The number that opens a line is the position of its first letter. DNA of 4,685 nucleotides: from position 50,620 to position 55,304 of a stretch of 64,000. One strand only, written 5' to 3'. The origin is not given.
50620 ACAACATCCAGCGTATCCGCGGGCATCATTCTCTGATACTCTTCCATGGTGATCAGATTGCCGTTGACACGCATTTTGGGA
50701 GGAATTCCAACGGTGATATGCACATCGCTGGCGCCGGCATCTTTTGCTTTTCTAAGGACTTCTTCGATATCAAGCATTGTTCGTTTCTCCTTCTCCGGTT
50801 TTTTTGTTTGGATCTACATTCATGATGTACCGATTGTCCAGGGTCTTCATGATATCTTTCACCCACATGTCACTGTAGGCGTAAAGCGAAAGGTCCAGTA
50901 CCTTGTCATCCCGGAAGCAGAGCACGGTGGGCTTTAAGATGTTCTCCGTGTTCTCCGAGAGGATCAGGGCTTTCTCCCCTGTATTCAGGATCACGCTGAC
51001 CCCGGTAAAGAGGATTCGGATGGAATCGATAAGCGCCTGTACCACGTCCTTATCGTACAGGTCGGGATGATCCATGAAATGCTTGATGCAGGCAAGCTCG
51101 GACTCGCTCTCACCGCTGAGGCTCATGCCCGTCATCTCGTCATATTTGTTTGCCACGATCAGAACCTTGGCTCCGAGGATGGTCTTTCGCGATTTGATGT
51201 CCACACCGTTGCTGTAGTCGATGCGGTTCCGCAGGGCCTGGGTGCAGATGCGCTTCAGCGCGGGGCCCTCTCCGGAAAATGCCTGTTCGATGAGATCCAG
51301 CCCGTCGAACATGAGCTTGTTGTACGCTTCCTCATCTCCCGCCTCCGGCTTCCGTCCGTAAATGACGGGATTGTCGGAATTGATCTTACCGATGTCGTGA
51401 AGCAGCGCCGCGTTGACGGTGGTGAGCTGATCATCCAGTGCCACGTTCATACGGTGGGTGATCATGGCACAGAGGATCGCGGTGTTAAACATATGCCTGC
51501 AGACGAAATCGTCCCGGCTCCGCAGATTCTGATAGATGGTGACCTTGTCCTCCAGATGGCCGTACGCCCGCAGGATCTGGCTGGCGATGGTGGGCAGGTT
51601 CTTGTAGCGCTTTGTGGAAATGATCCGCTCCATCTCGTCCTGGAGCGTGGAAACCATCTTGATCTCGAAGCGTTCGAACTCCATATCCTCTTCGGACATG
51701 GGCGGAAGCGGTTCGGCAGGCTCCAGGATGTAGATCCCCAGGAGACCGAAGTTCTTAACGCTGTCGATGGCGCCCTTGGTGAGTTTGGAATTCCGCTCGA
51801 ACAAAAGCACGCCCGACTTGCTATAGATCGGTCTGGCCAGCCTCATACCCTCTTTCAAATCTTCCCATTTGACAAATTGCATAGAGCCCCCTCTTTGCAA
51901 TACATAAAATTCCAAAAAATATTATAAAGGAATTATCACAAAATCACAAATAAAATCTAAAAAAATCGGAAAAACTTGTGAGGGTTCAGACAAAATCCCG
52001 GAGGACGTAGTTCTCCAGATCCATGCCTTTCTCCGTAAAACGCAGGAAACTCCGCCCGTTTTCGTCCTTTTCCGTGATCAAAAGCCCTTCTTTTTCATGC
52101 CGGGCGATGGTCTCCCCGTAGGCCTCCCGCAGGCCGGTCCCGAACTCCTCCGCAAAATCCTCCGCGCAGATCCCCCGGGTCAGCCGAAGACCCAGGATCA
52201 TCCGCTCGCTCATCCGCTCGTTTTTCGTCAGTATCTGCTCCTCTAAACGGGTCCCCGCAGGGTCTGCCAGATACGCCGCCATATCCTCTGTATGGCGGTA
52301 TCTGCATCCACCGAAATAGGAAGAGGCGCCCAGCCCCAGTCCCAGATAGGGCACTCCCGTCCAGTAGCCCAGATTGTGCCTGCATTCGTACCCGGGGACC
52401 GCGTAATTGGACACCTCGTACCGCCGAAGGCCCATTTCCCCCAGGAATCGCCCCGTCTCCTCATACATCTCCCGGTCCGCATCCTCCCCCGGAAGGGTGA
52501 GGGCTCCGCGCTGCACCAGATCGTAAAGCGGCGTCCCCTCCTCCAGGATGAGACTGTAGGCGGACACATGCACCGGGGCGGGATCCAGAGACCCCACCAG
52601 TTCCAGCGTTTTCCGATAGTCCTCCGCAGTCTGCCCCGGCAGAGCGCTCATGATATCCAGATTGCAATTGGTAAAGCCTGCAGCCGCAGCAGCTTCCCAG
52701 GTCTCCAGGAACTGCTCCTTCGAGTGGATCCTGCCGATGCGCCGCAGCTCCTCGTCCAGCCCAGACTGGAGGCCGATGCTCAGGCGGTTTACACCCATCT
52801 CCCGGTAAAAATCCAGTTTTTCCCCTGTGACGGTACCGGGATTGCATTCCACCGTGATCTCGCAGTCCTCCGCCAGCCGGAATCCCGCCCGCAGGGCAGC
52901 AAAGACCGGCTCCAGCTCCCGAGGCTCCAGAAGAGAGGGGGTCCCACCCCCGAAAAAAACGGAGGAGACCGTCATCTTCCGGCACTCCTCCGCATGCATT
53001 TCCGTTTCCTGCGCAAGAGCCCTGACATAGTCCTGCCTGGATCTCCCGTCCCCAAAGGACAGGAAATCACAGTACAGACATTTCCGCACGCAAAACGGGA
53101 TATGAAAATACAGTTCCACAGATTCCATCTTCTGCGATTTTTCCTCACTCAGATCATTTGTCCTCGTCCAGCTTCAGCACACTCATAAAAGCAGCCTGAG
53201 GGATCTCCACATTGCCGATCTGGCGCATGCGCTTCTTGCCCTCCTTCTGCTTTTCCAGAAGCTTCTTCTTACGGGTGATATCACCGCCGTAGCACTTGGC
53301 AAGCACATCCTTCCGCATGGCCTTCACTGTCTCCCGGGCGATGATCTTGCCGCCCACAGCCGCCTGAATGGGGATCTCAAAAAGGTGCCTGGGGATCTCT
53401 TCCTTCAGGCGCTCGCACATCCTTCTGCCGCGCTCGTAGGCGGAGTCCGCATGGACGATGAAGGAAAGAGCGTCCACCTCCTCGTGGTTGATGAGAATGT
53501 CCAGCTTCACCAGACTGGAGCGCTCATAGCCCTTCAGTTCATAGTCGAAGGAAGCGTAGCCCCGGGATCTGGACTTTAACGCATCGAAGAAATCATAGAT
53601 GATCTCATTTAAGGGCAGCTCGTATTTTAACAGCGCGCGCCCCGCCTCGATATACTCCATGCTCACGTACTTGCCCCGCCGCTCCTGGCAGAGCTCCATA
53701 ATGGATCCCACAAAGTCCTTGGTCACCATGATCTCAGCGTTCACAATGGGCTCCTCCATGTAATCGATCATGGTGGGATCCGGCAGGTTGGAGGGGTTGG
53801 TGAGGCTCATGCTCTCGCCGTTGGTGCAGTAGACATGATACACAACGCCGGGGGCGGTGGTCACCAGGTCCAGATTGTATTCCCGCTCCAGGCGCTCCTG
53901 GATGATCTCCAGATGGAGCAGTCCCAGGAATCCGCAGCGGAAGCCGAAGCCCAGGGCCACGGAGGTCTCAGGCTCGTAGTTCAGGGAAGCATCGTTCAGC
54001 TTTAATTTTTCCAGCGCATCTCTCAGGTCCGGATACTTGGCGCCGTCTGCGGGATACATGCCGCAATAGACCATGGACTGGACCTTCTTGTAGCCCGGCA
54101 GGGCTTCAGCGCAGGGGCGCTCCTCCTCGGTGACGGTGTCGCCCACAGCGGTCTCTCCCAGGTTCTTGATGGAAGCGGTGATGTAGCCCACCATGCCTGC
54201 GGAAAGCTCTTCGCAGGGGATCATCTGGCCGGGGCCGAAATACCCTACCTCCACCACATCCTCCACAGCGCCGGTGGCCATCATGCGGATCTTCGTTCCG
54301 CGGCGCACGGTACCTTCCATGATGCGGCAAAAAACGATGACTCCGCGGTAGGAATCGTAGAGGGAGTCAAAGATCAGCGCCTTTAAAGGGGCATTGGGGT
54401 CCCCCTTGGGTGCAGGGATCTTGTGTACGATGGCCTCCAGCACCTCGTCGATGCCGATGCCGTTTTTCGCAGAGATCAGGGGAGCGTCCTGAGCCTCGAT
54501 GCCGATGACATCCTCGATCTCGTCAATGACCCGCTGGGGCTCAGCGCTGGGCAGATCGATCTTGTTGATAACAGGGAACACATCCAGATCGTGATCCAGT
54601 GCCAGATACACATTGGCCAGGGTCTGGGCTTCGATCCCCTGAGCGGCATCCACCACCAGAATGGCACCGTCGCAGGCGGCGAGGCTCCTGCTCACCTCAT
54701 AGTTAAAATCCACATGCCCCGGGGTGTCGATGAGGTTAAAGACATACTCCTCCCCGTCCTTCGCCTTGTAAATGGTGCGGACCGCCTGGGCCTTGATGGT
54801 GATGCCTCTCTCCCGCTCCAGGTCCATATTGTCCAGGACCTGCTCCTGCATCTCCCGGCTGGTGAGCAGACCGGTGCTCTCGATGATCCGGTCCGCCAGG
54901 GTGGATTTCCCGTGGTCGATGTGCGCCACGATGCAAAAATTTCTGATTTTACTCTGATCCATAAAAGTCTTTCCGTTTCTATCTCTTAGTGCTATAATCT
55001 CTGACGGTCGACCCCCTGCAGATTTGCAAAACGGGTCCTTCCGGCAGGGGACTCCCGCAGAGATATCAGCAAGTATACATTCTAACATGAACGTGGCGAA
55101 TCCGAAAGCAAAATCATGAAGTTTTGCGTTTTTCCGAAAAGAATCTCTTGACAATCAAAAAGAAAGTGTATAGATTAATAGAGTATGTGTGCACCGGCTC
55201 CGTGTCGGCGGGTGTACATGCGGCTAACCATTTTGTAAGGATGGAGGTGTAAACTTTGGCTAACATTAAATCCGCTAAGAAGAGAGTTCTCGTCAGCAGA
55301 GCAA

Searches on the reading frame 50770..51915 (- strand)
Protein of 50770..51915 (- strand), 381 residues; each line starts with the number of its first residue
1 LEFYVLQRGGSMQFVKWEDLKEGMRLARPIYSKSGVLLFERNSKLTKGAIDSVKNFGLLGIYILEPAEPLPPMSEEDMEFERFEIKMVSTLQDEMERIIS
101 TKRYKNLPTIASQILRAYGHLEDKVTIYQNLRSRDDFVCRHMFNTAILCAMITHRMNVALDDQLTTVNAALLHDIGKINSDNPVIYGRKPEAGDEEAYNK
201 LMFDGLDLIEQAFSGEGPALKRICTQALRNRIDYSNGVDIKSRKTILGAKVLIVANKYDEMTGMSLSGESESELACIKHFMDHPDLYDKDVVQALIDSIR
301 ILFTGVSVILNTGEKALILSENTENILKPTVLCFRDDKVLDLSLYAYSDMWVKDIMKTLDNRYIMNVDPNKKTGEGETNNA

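Call 49: search_protein_families(library=pfam, proteins=[window:50770-51915:-], max_evalue=0.001)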
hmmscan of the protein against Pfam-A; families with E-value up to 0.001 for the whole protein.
window:50770-51915:- (381 aa): 1 family
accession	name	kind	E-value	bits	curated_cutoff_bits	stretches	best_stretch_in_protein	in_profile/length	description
PF01966.28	HD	-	2e-06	28.5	22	1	140-235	3-90/116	HD domain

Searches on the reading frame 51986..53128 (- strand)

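Call 49: search_protein_families(library=pfam, proteins=[window:51986-53128:-], max_evalue=0.001)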
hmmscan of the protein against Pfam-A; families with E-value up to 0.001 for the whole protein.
window:51986-53128:- (380 aa): 2 families
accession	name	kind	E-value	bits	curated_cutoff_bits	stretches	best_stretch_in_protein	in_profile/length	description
PF04055.27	Radical_SAM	-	6.8e-31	108.1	29.5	1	8-178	2-166/166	Radical SAM superfamily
PF06969.22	HemN_C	-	8.7e-15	55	24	1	300-369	1-65/67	HemN C-terminal domain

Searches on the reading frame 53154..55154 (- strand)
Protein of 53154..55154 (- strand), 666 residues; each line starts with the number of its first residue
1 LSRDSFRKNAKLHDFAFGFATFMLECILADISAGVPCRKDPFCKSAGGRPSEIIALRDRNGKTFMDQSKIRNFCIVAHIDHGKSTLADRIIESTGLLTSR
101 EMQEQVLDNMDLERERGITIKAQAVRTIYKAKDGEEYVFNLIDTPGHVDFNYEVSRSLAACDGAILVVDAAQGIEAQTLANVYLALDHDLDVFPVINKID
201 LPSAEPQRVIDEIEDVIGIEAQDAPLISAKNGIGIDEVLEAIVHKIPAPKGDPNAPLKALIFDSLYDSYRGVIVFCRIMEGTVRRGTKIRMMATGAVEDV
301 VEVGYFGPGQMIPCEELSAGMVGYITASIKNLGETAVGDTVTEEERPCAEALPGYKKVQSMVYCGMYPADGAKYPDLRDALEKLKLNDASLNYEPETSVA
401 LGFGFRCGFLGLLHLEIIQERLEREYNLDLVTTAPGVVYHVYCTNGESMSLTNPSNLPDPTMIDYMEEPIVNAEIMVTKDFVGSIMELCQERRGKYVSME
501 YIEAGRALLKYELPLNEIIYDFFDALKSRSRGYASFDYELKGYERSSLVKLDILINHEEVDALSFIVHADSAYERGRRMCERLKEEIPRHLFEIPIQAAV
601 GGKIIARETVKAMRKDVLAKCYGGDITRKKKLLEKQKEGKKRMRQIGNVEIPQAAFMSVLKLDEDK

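Call 50: search_protein_families(library=pfam, proteins=[window:53154-55154:-], max_evalue=0.001)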
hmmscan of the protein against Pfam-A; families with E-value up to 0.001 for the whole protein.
window:53154-55154:- (666 aa): 7 families
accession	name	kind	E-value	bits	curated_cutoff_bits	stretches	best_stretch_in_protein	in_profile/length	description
PF00009.33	GTP_EFTU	-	9.7e-56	188.8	26.5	1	69-247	2-187/188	Elongation factor Tu GTP binding domain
PF06421.17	LepA_C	-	6.5e-53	177.8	29.7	1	555-661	1-107/107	GTP-binding protein LepA C-terminus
PF00679.30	EFG_C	-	4.4e-23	81.6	27.9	1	467-552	3-87/89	Elongation factor G C-terminus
PF03144.31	GTP_EFTU_D2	-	2.3e-09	38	30.3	1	271-342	1-73/73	Elongation factor Tu domain 2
PF22042.2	EF-G_D2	-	1.3e-05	25.6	27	1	256-343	1-83/84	Elongation factor G domain 2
PF14492.12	EFG_III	-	0.00038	20.9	27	0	361-432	5-73/75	Elongation Factor G, domain III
PF01926.29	MMR_HSR1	-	0.00043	20.8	21.9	0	78-198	7-113/113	50S ribosome-binding GTPase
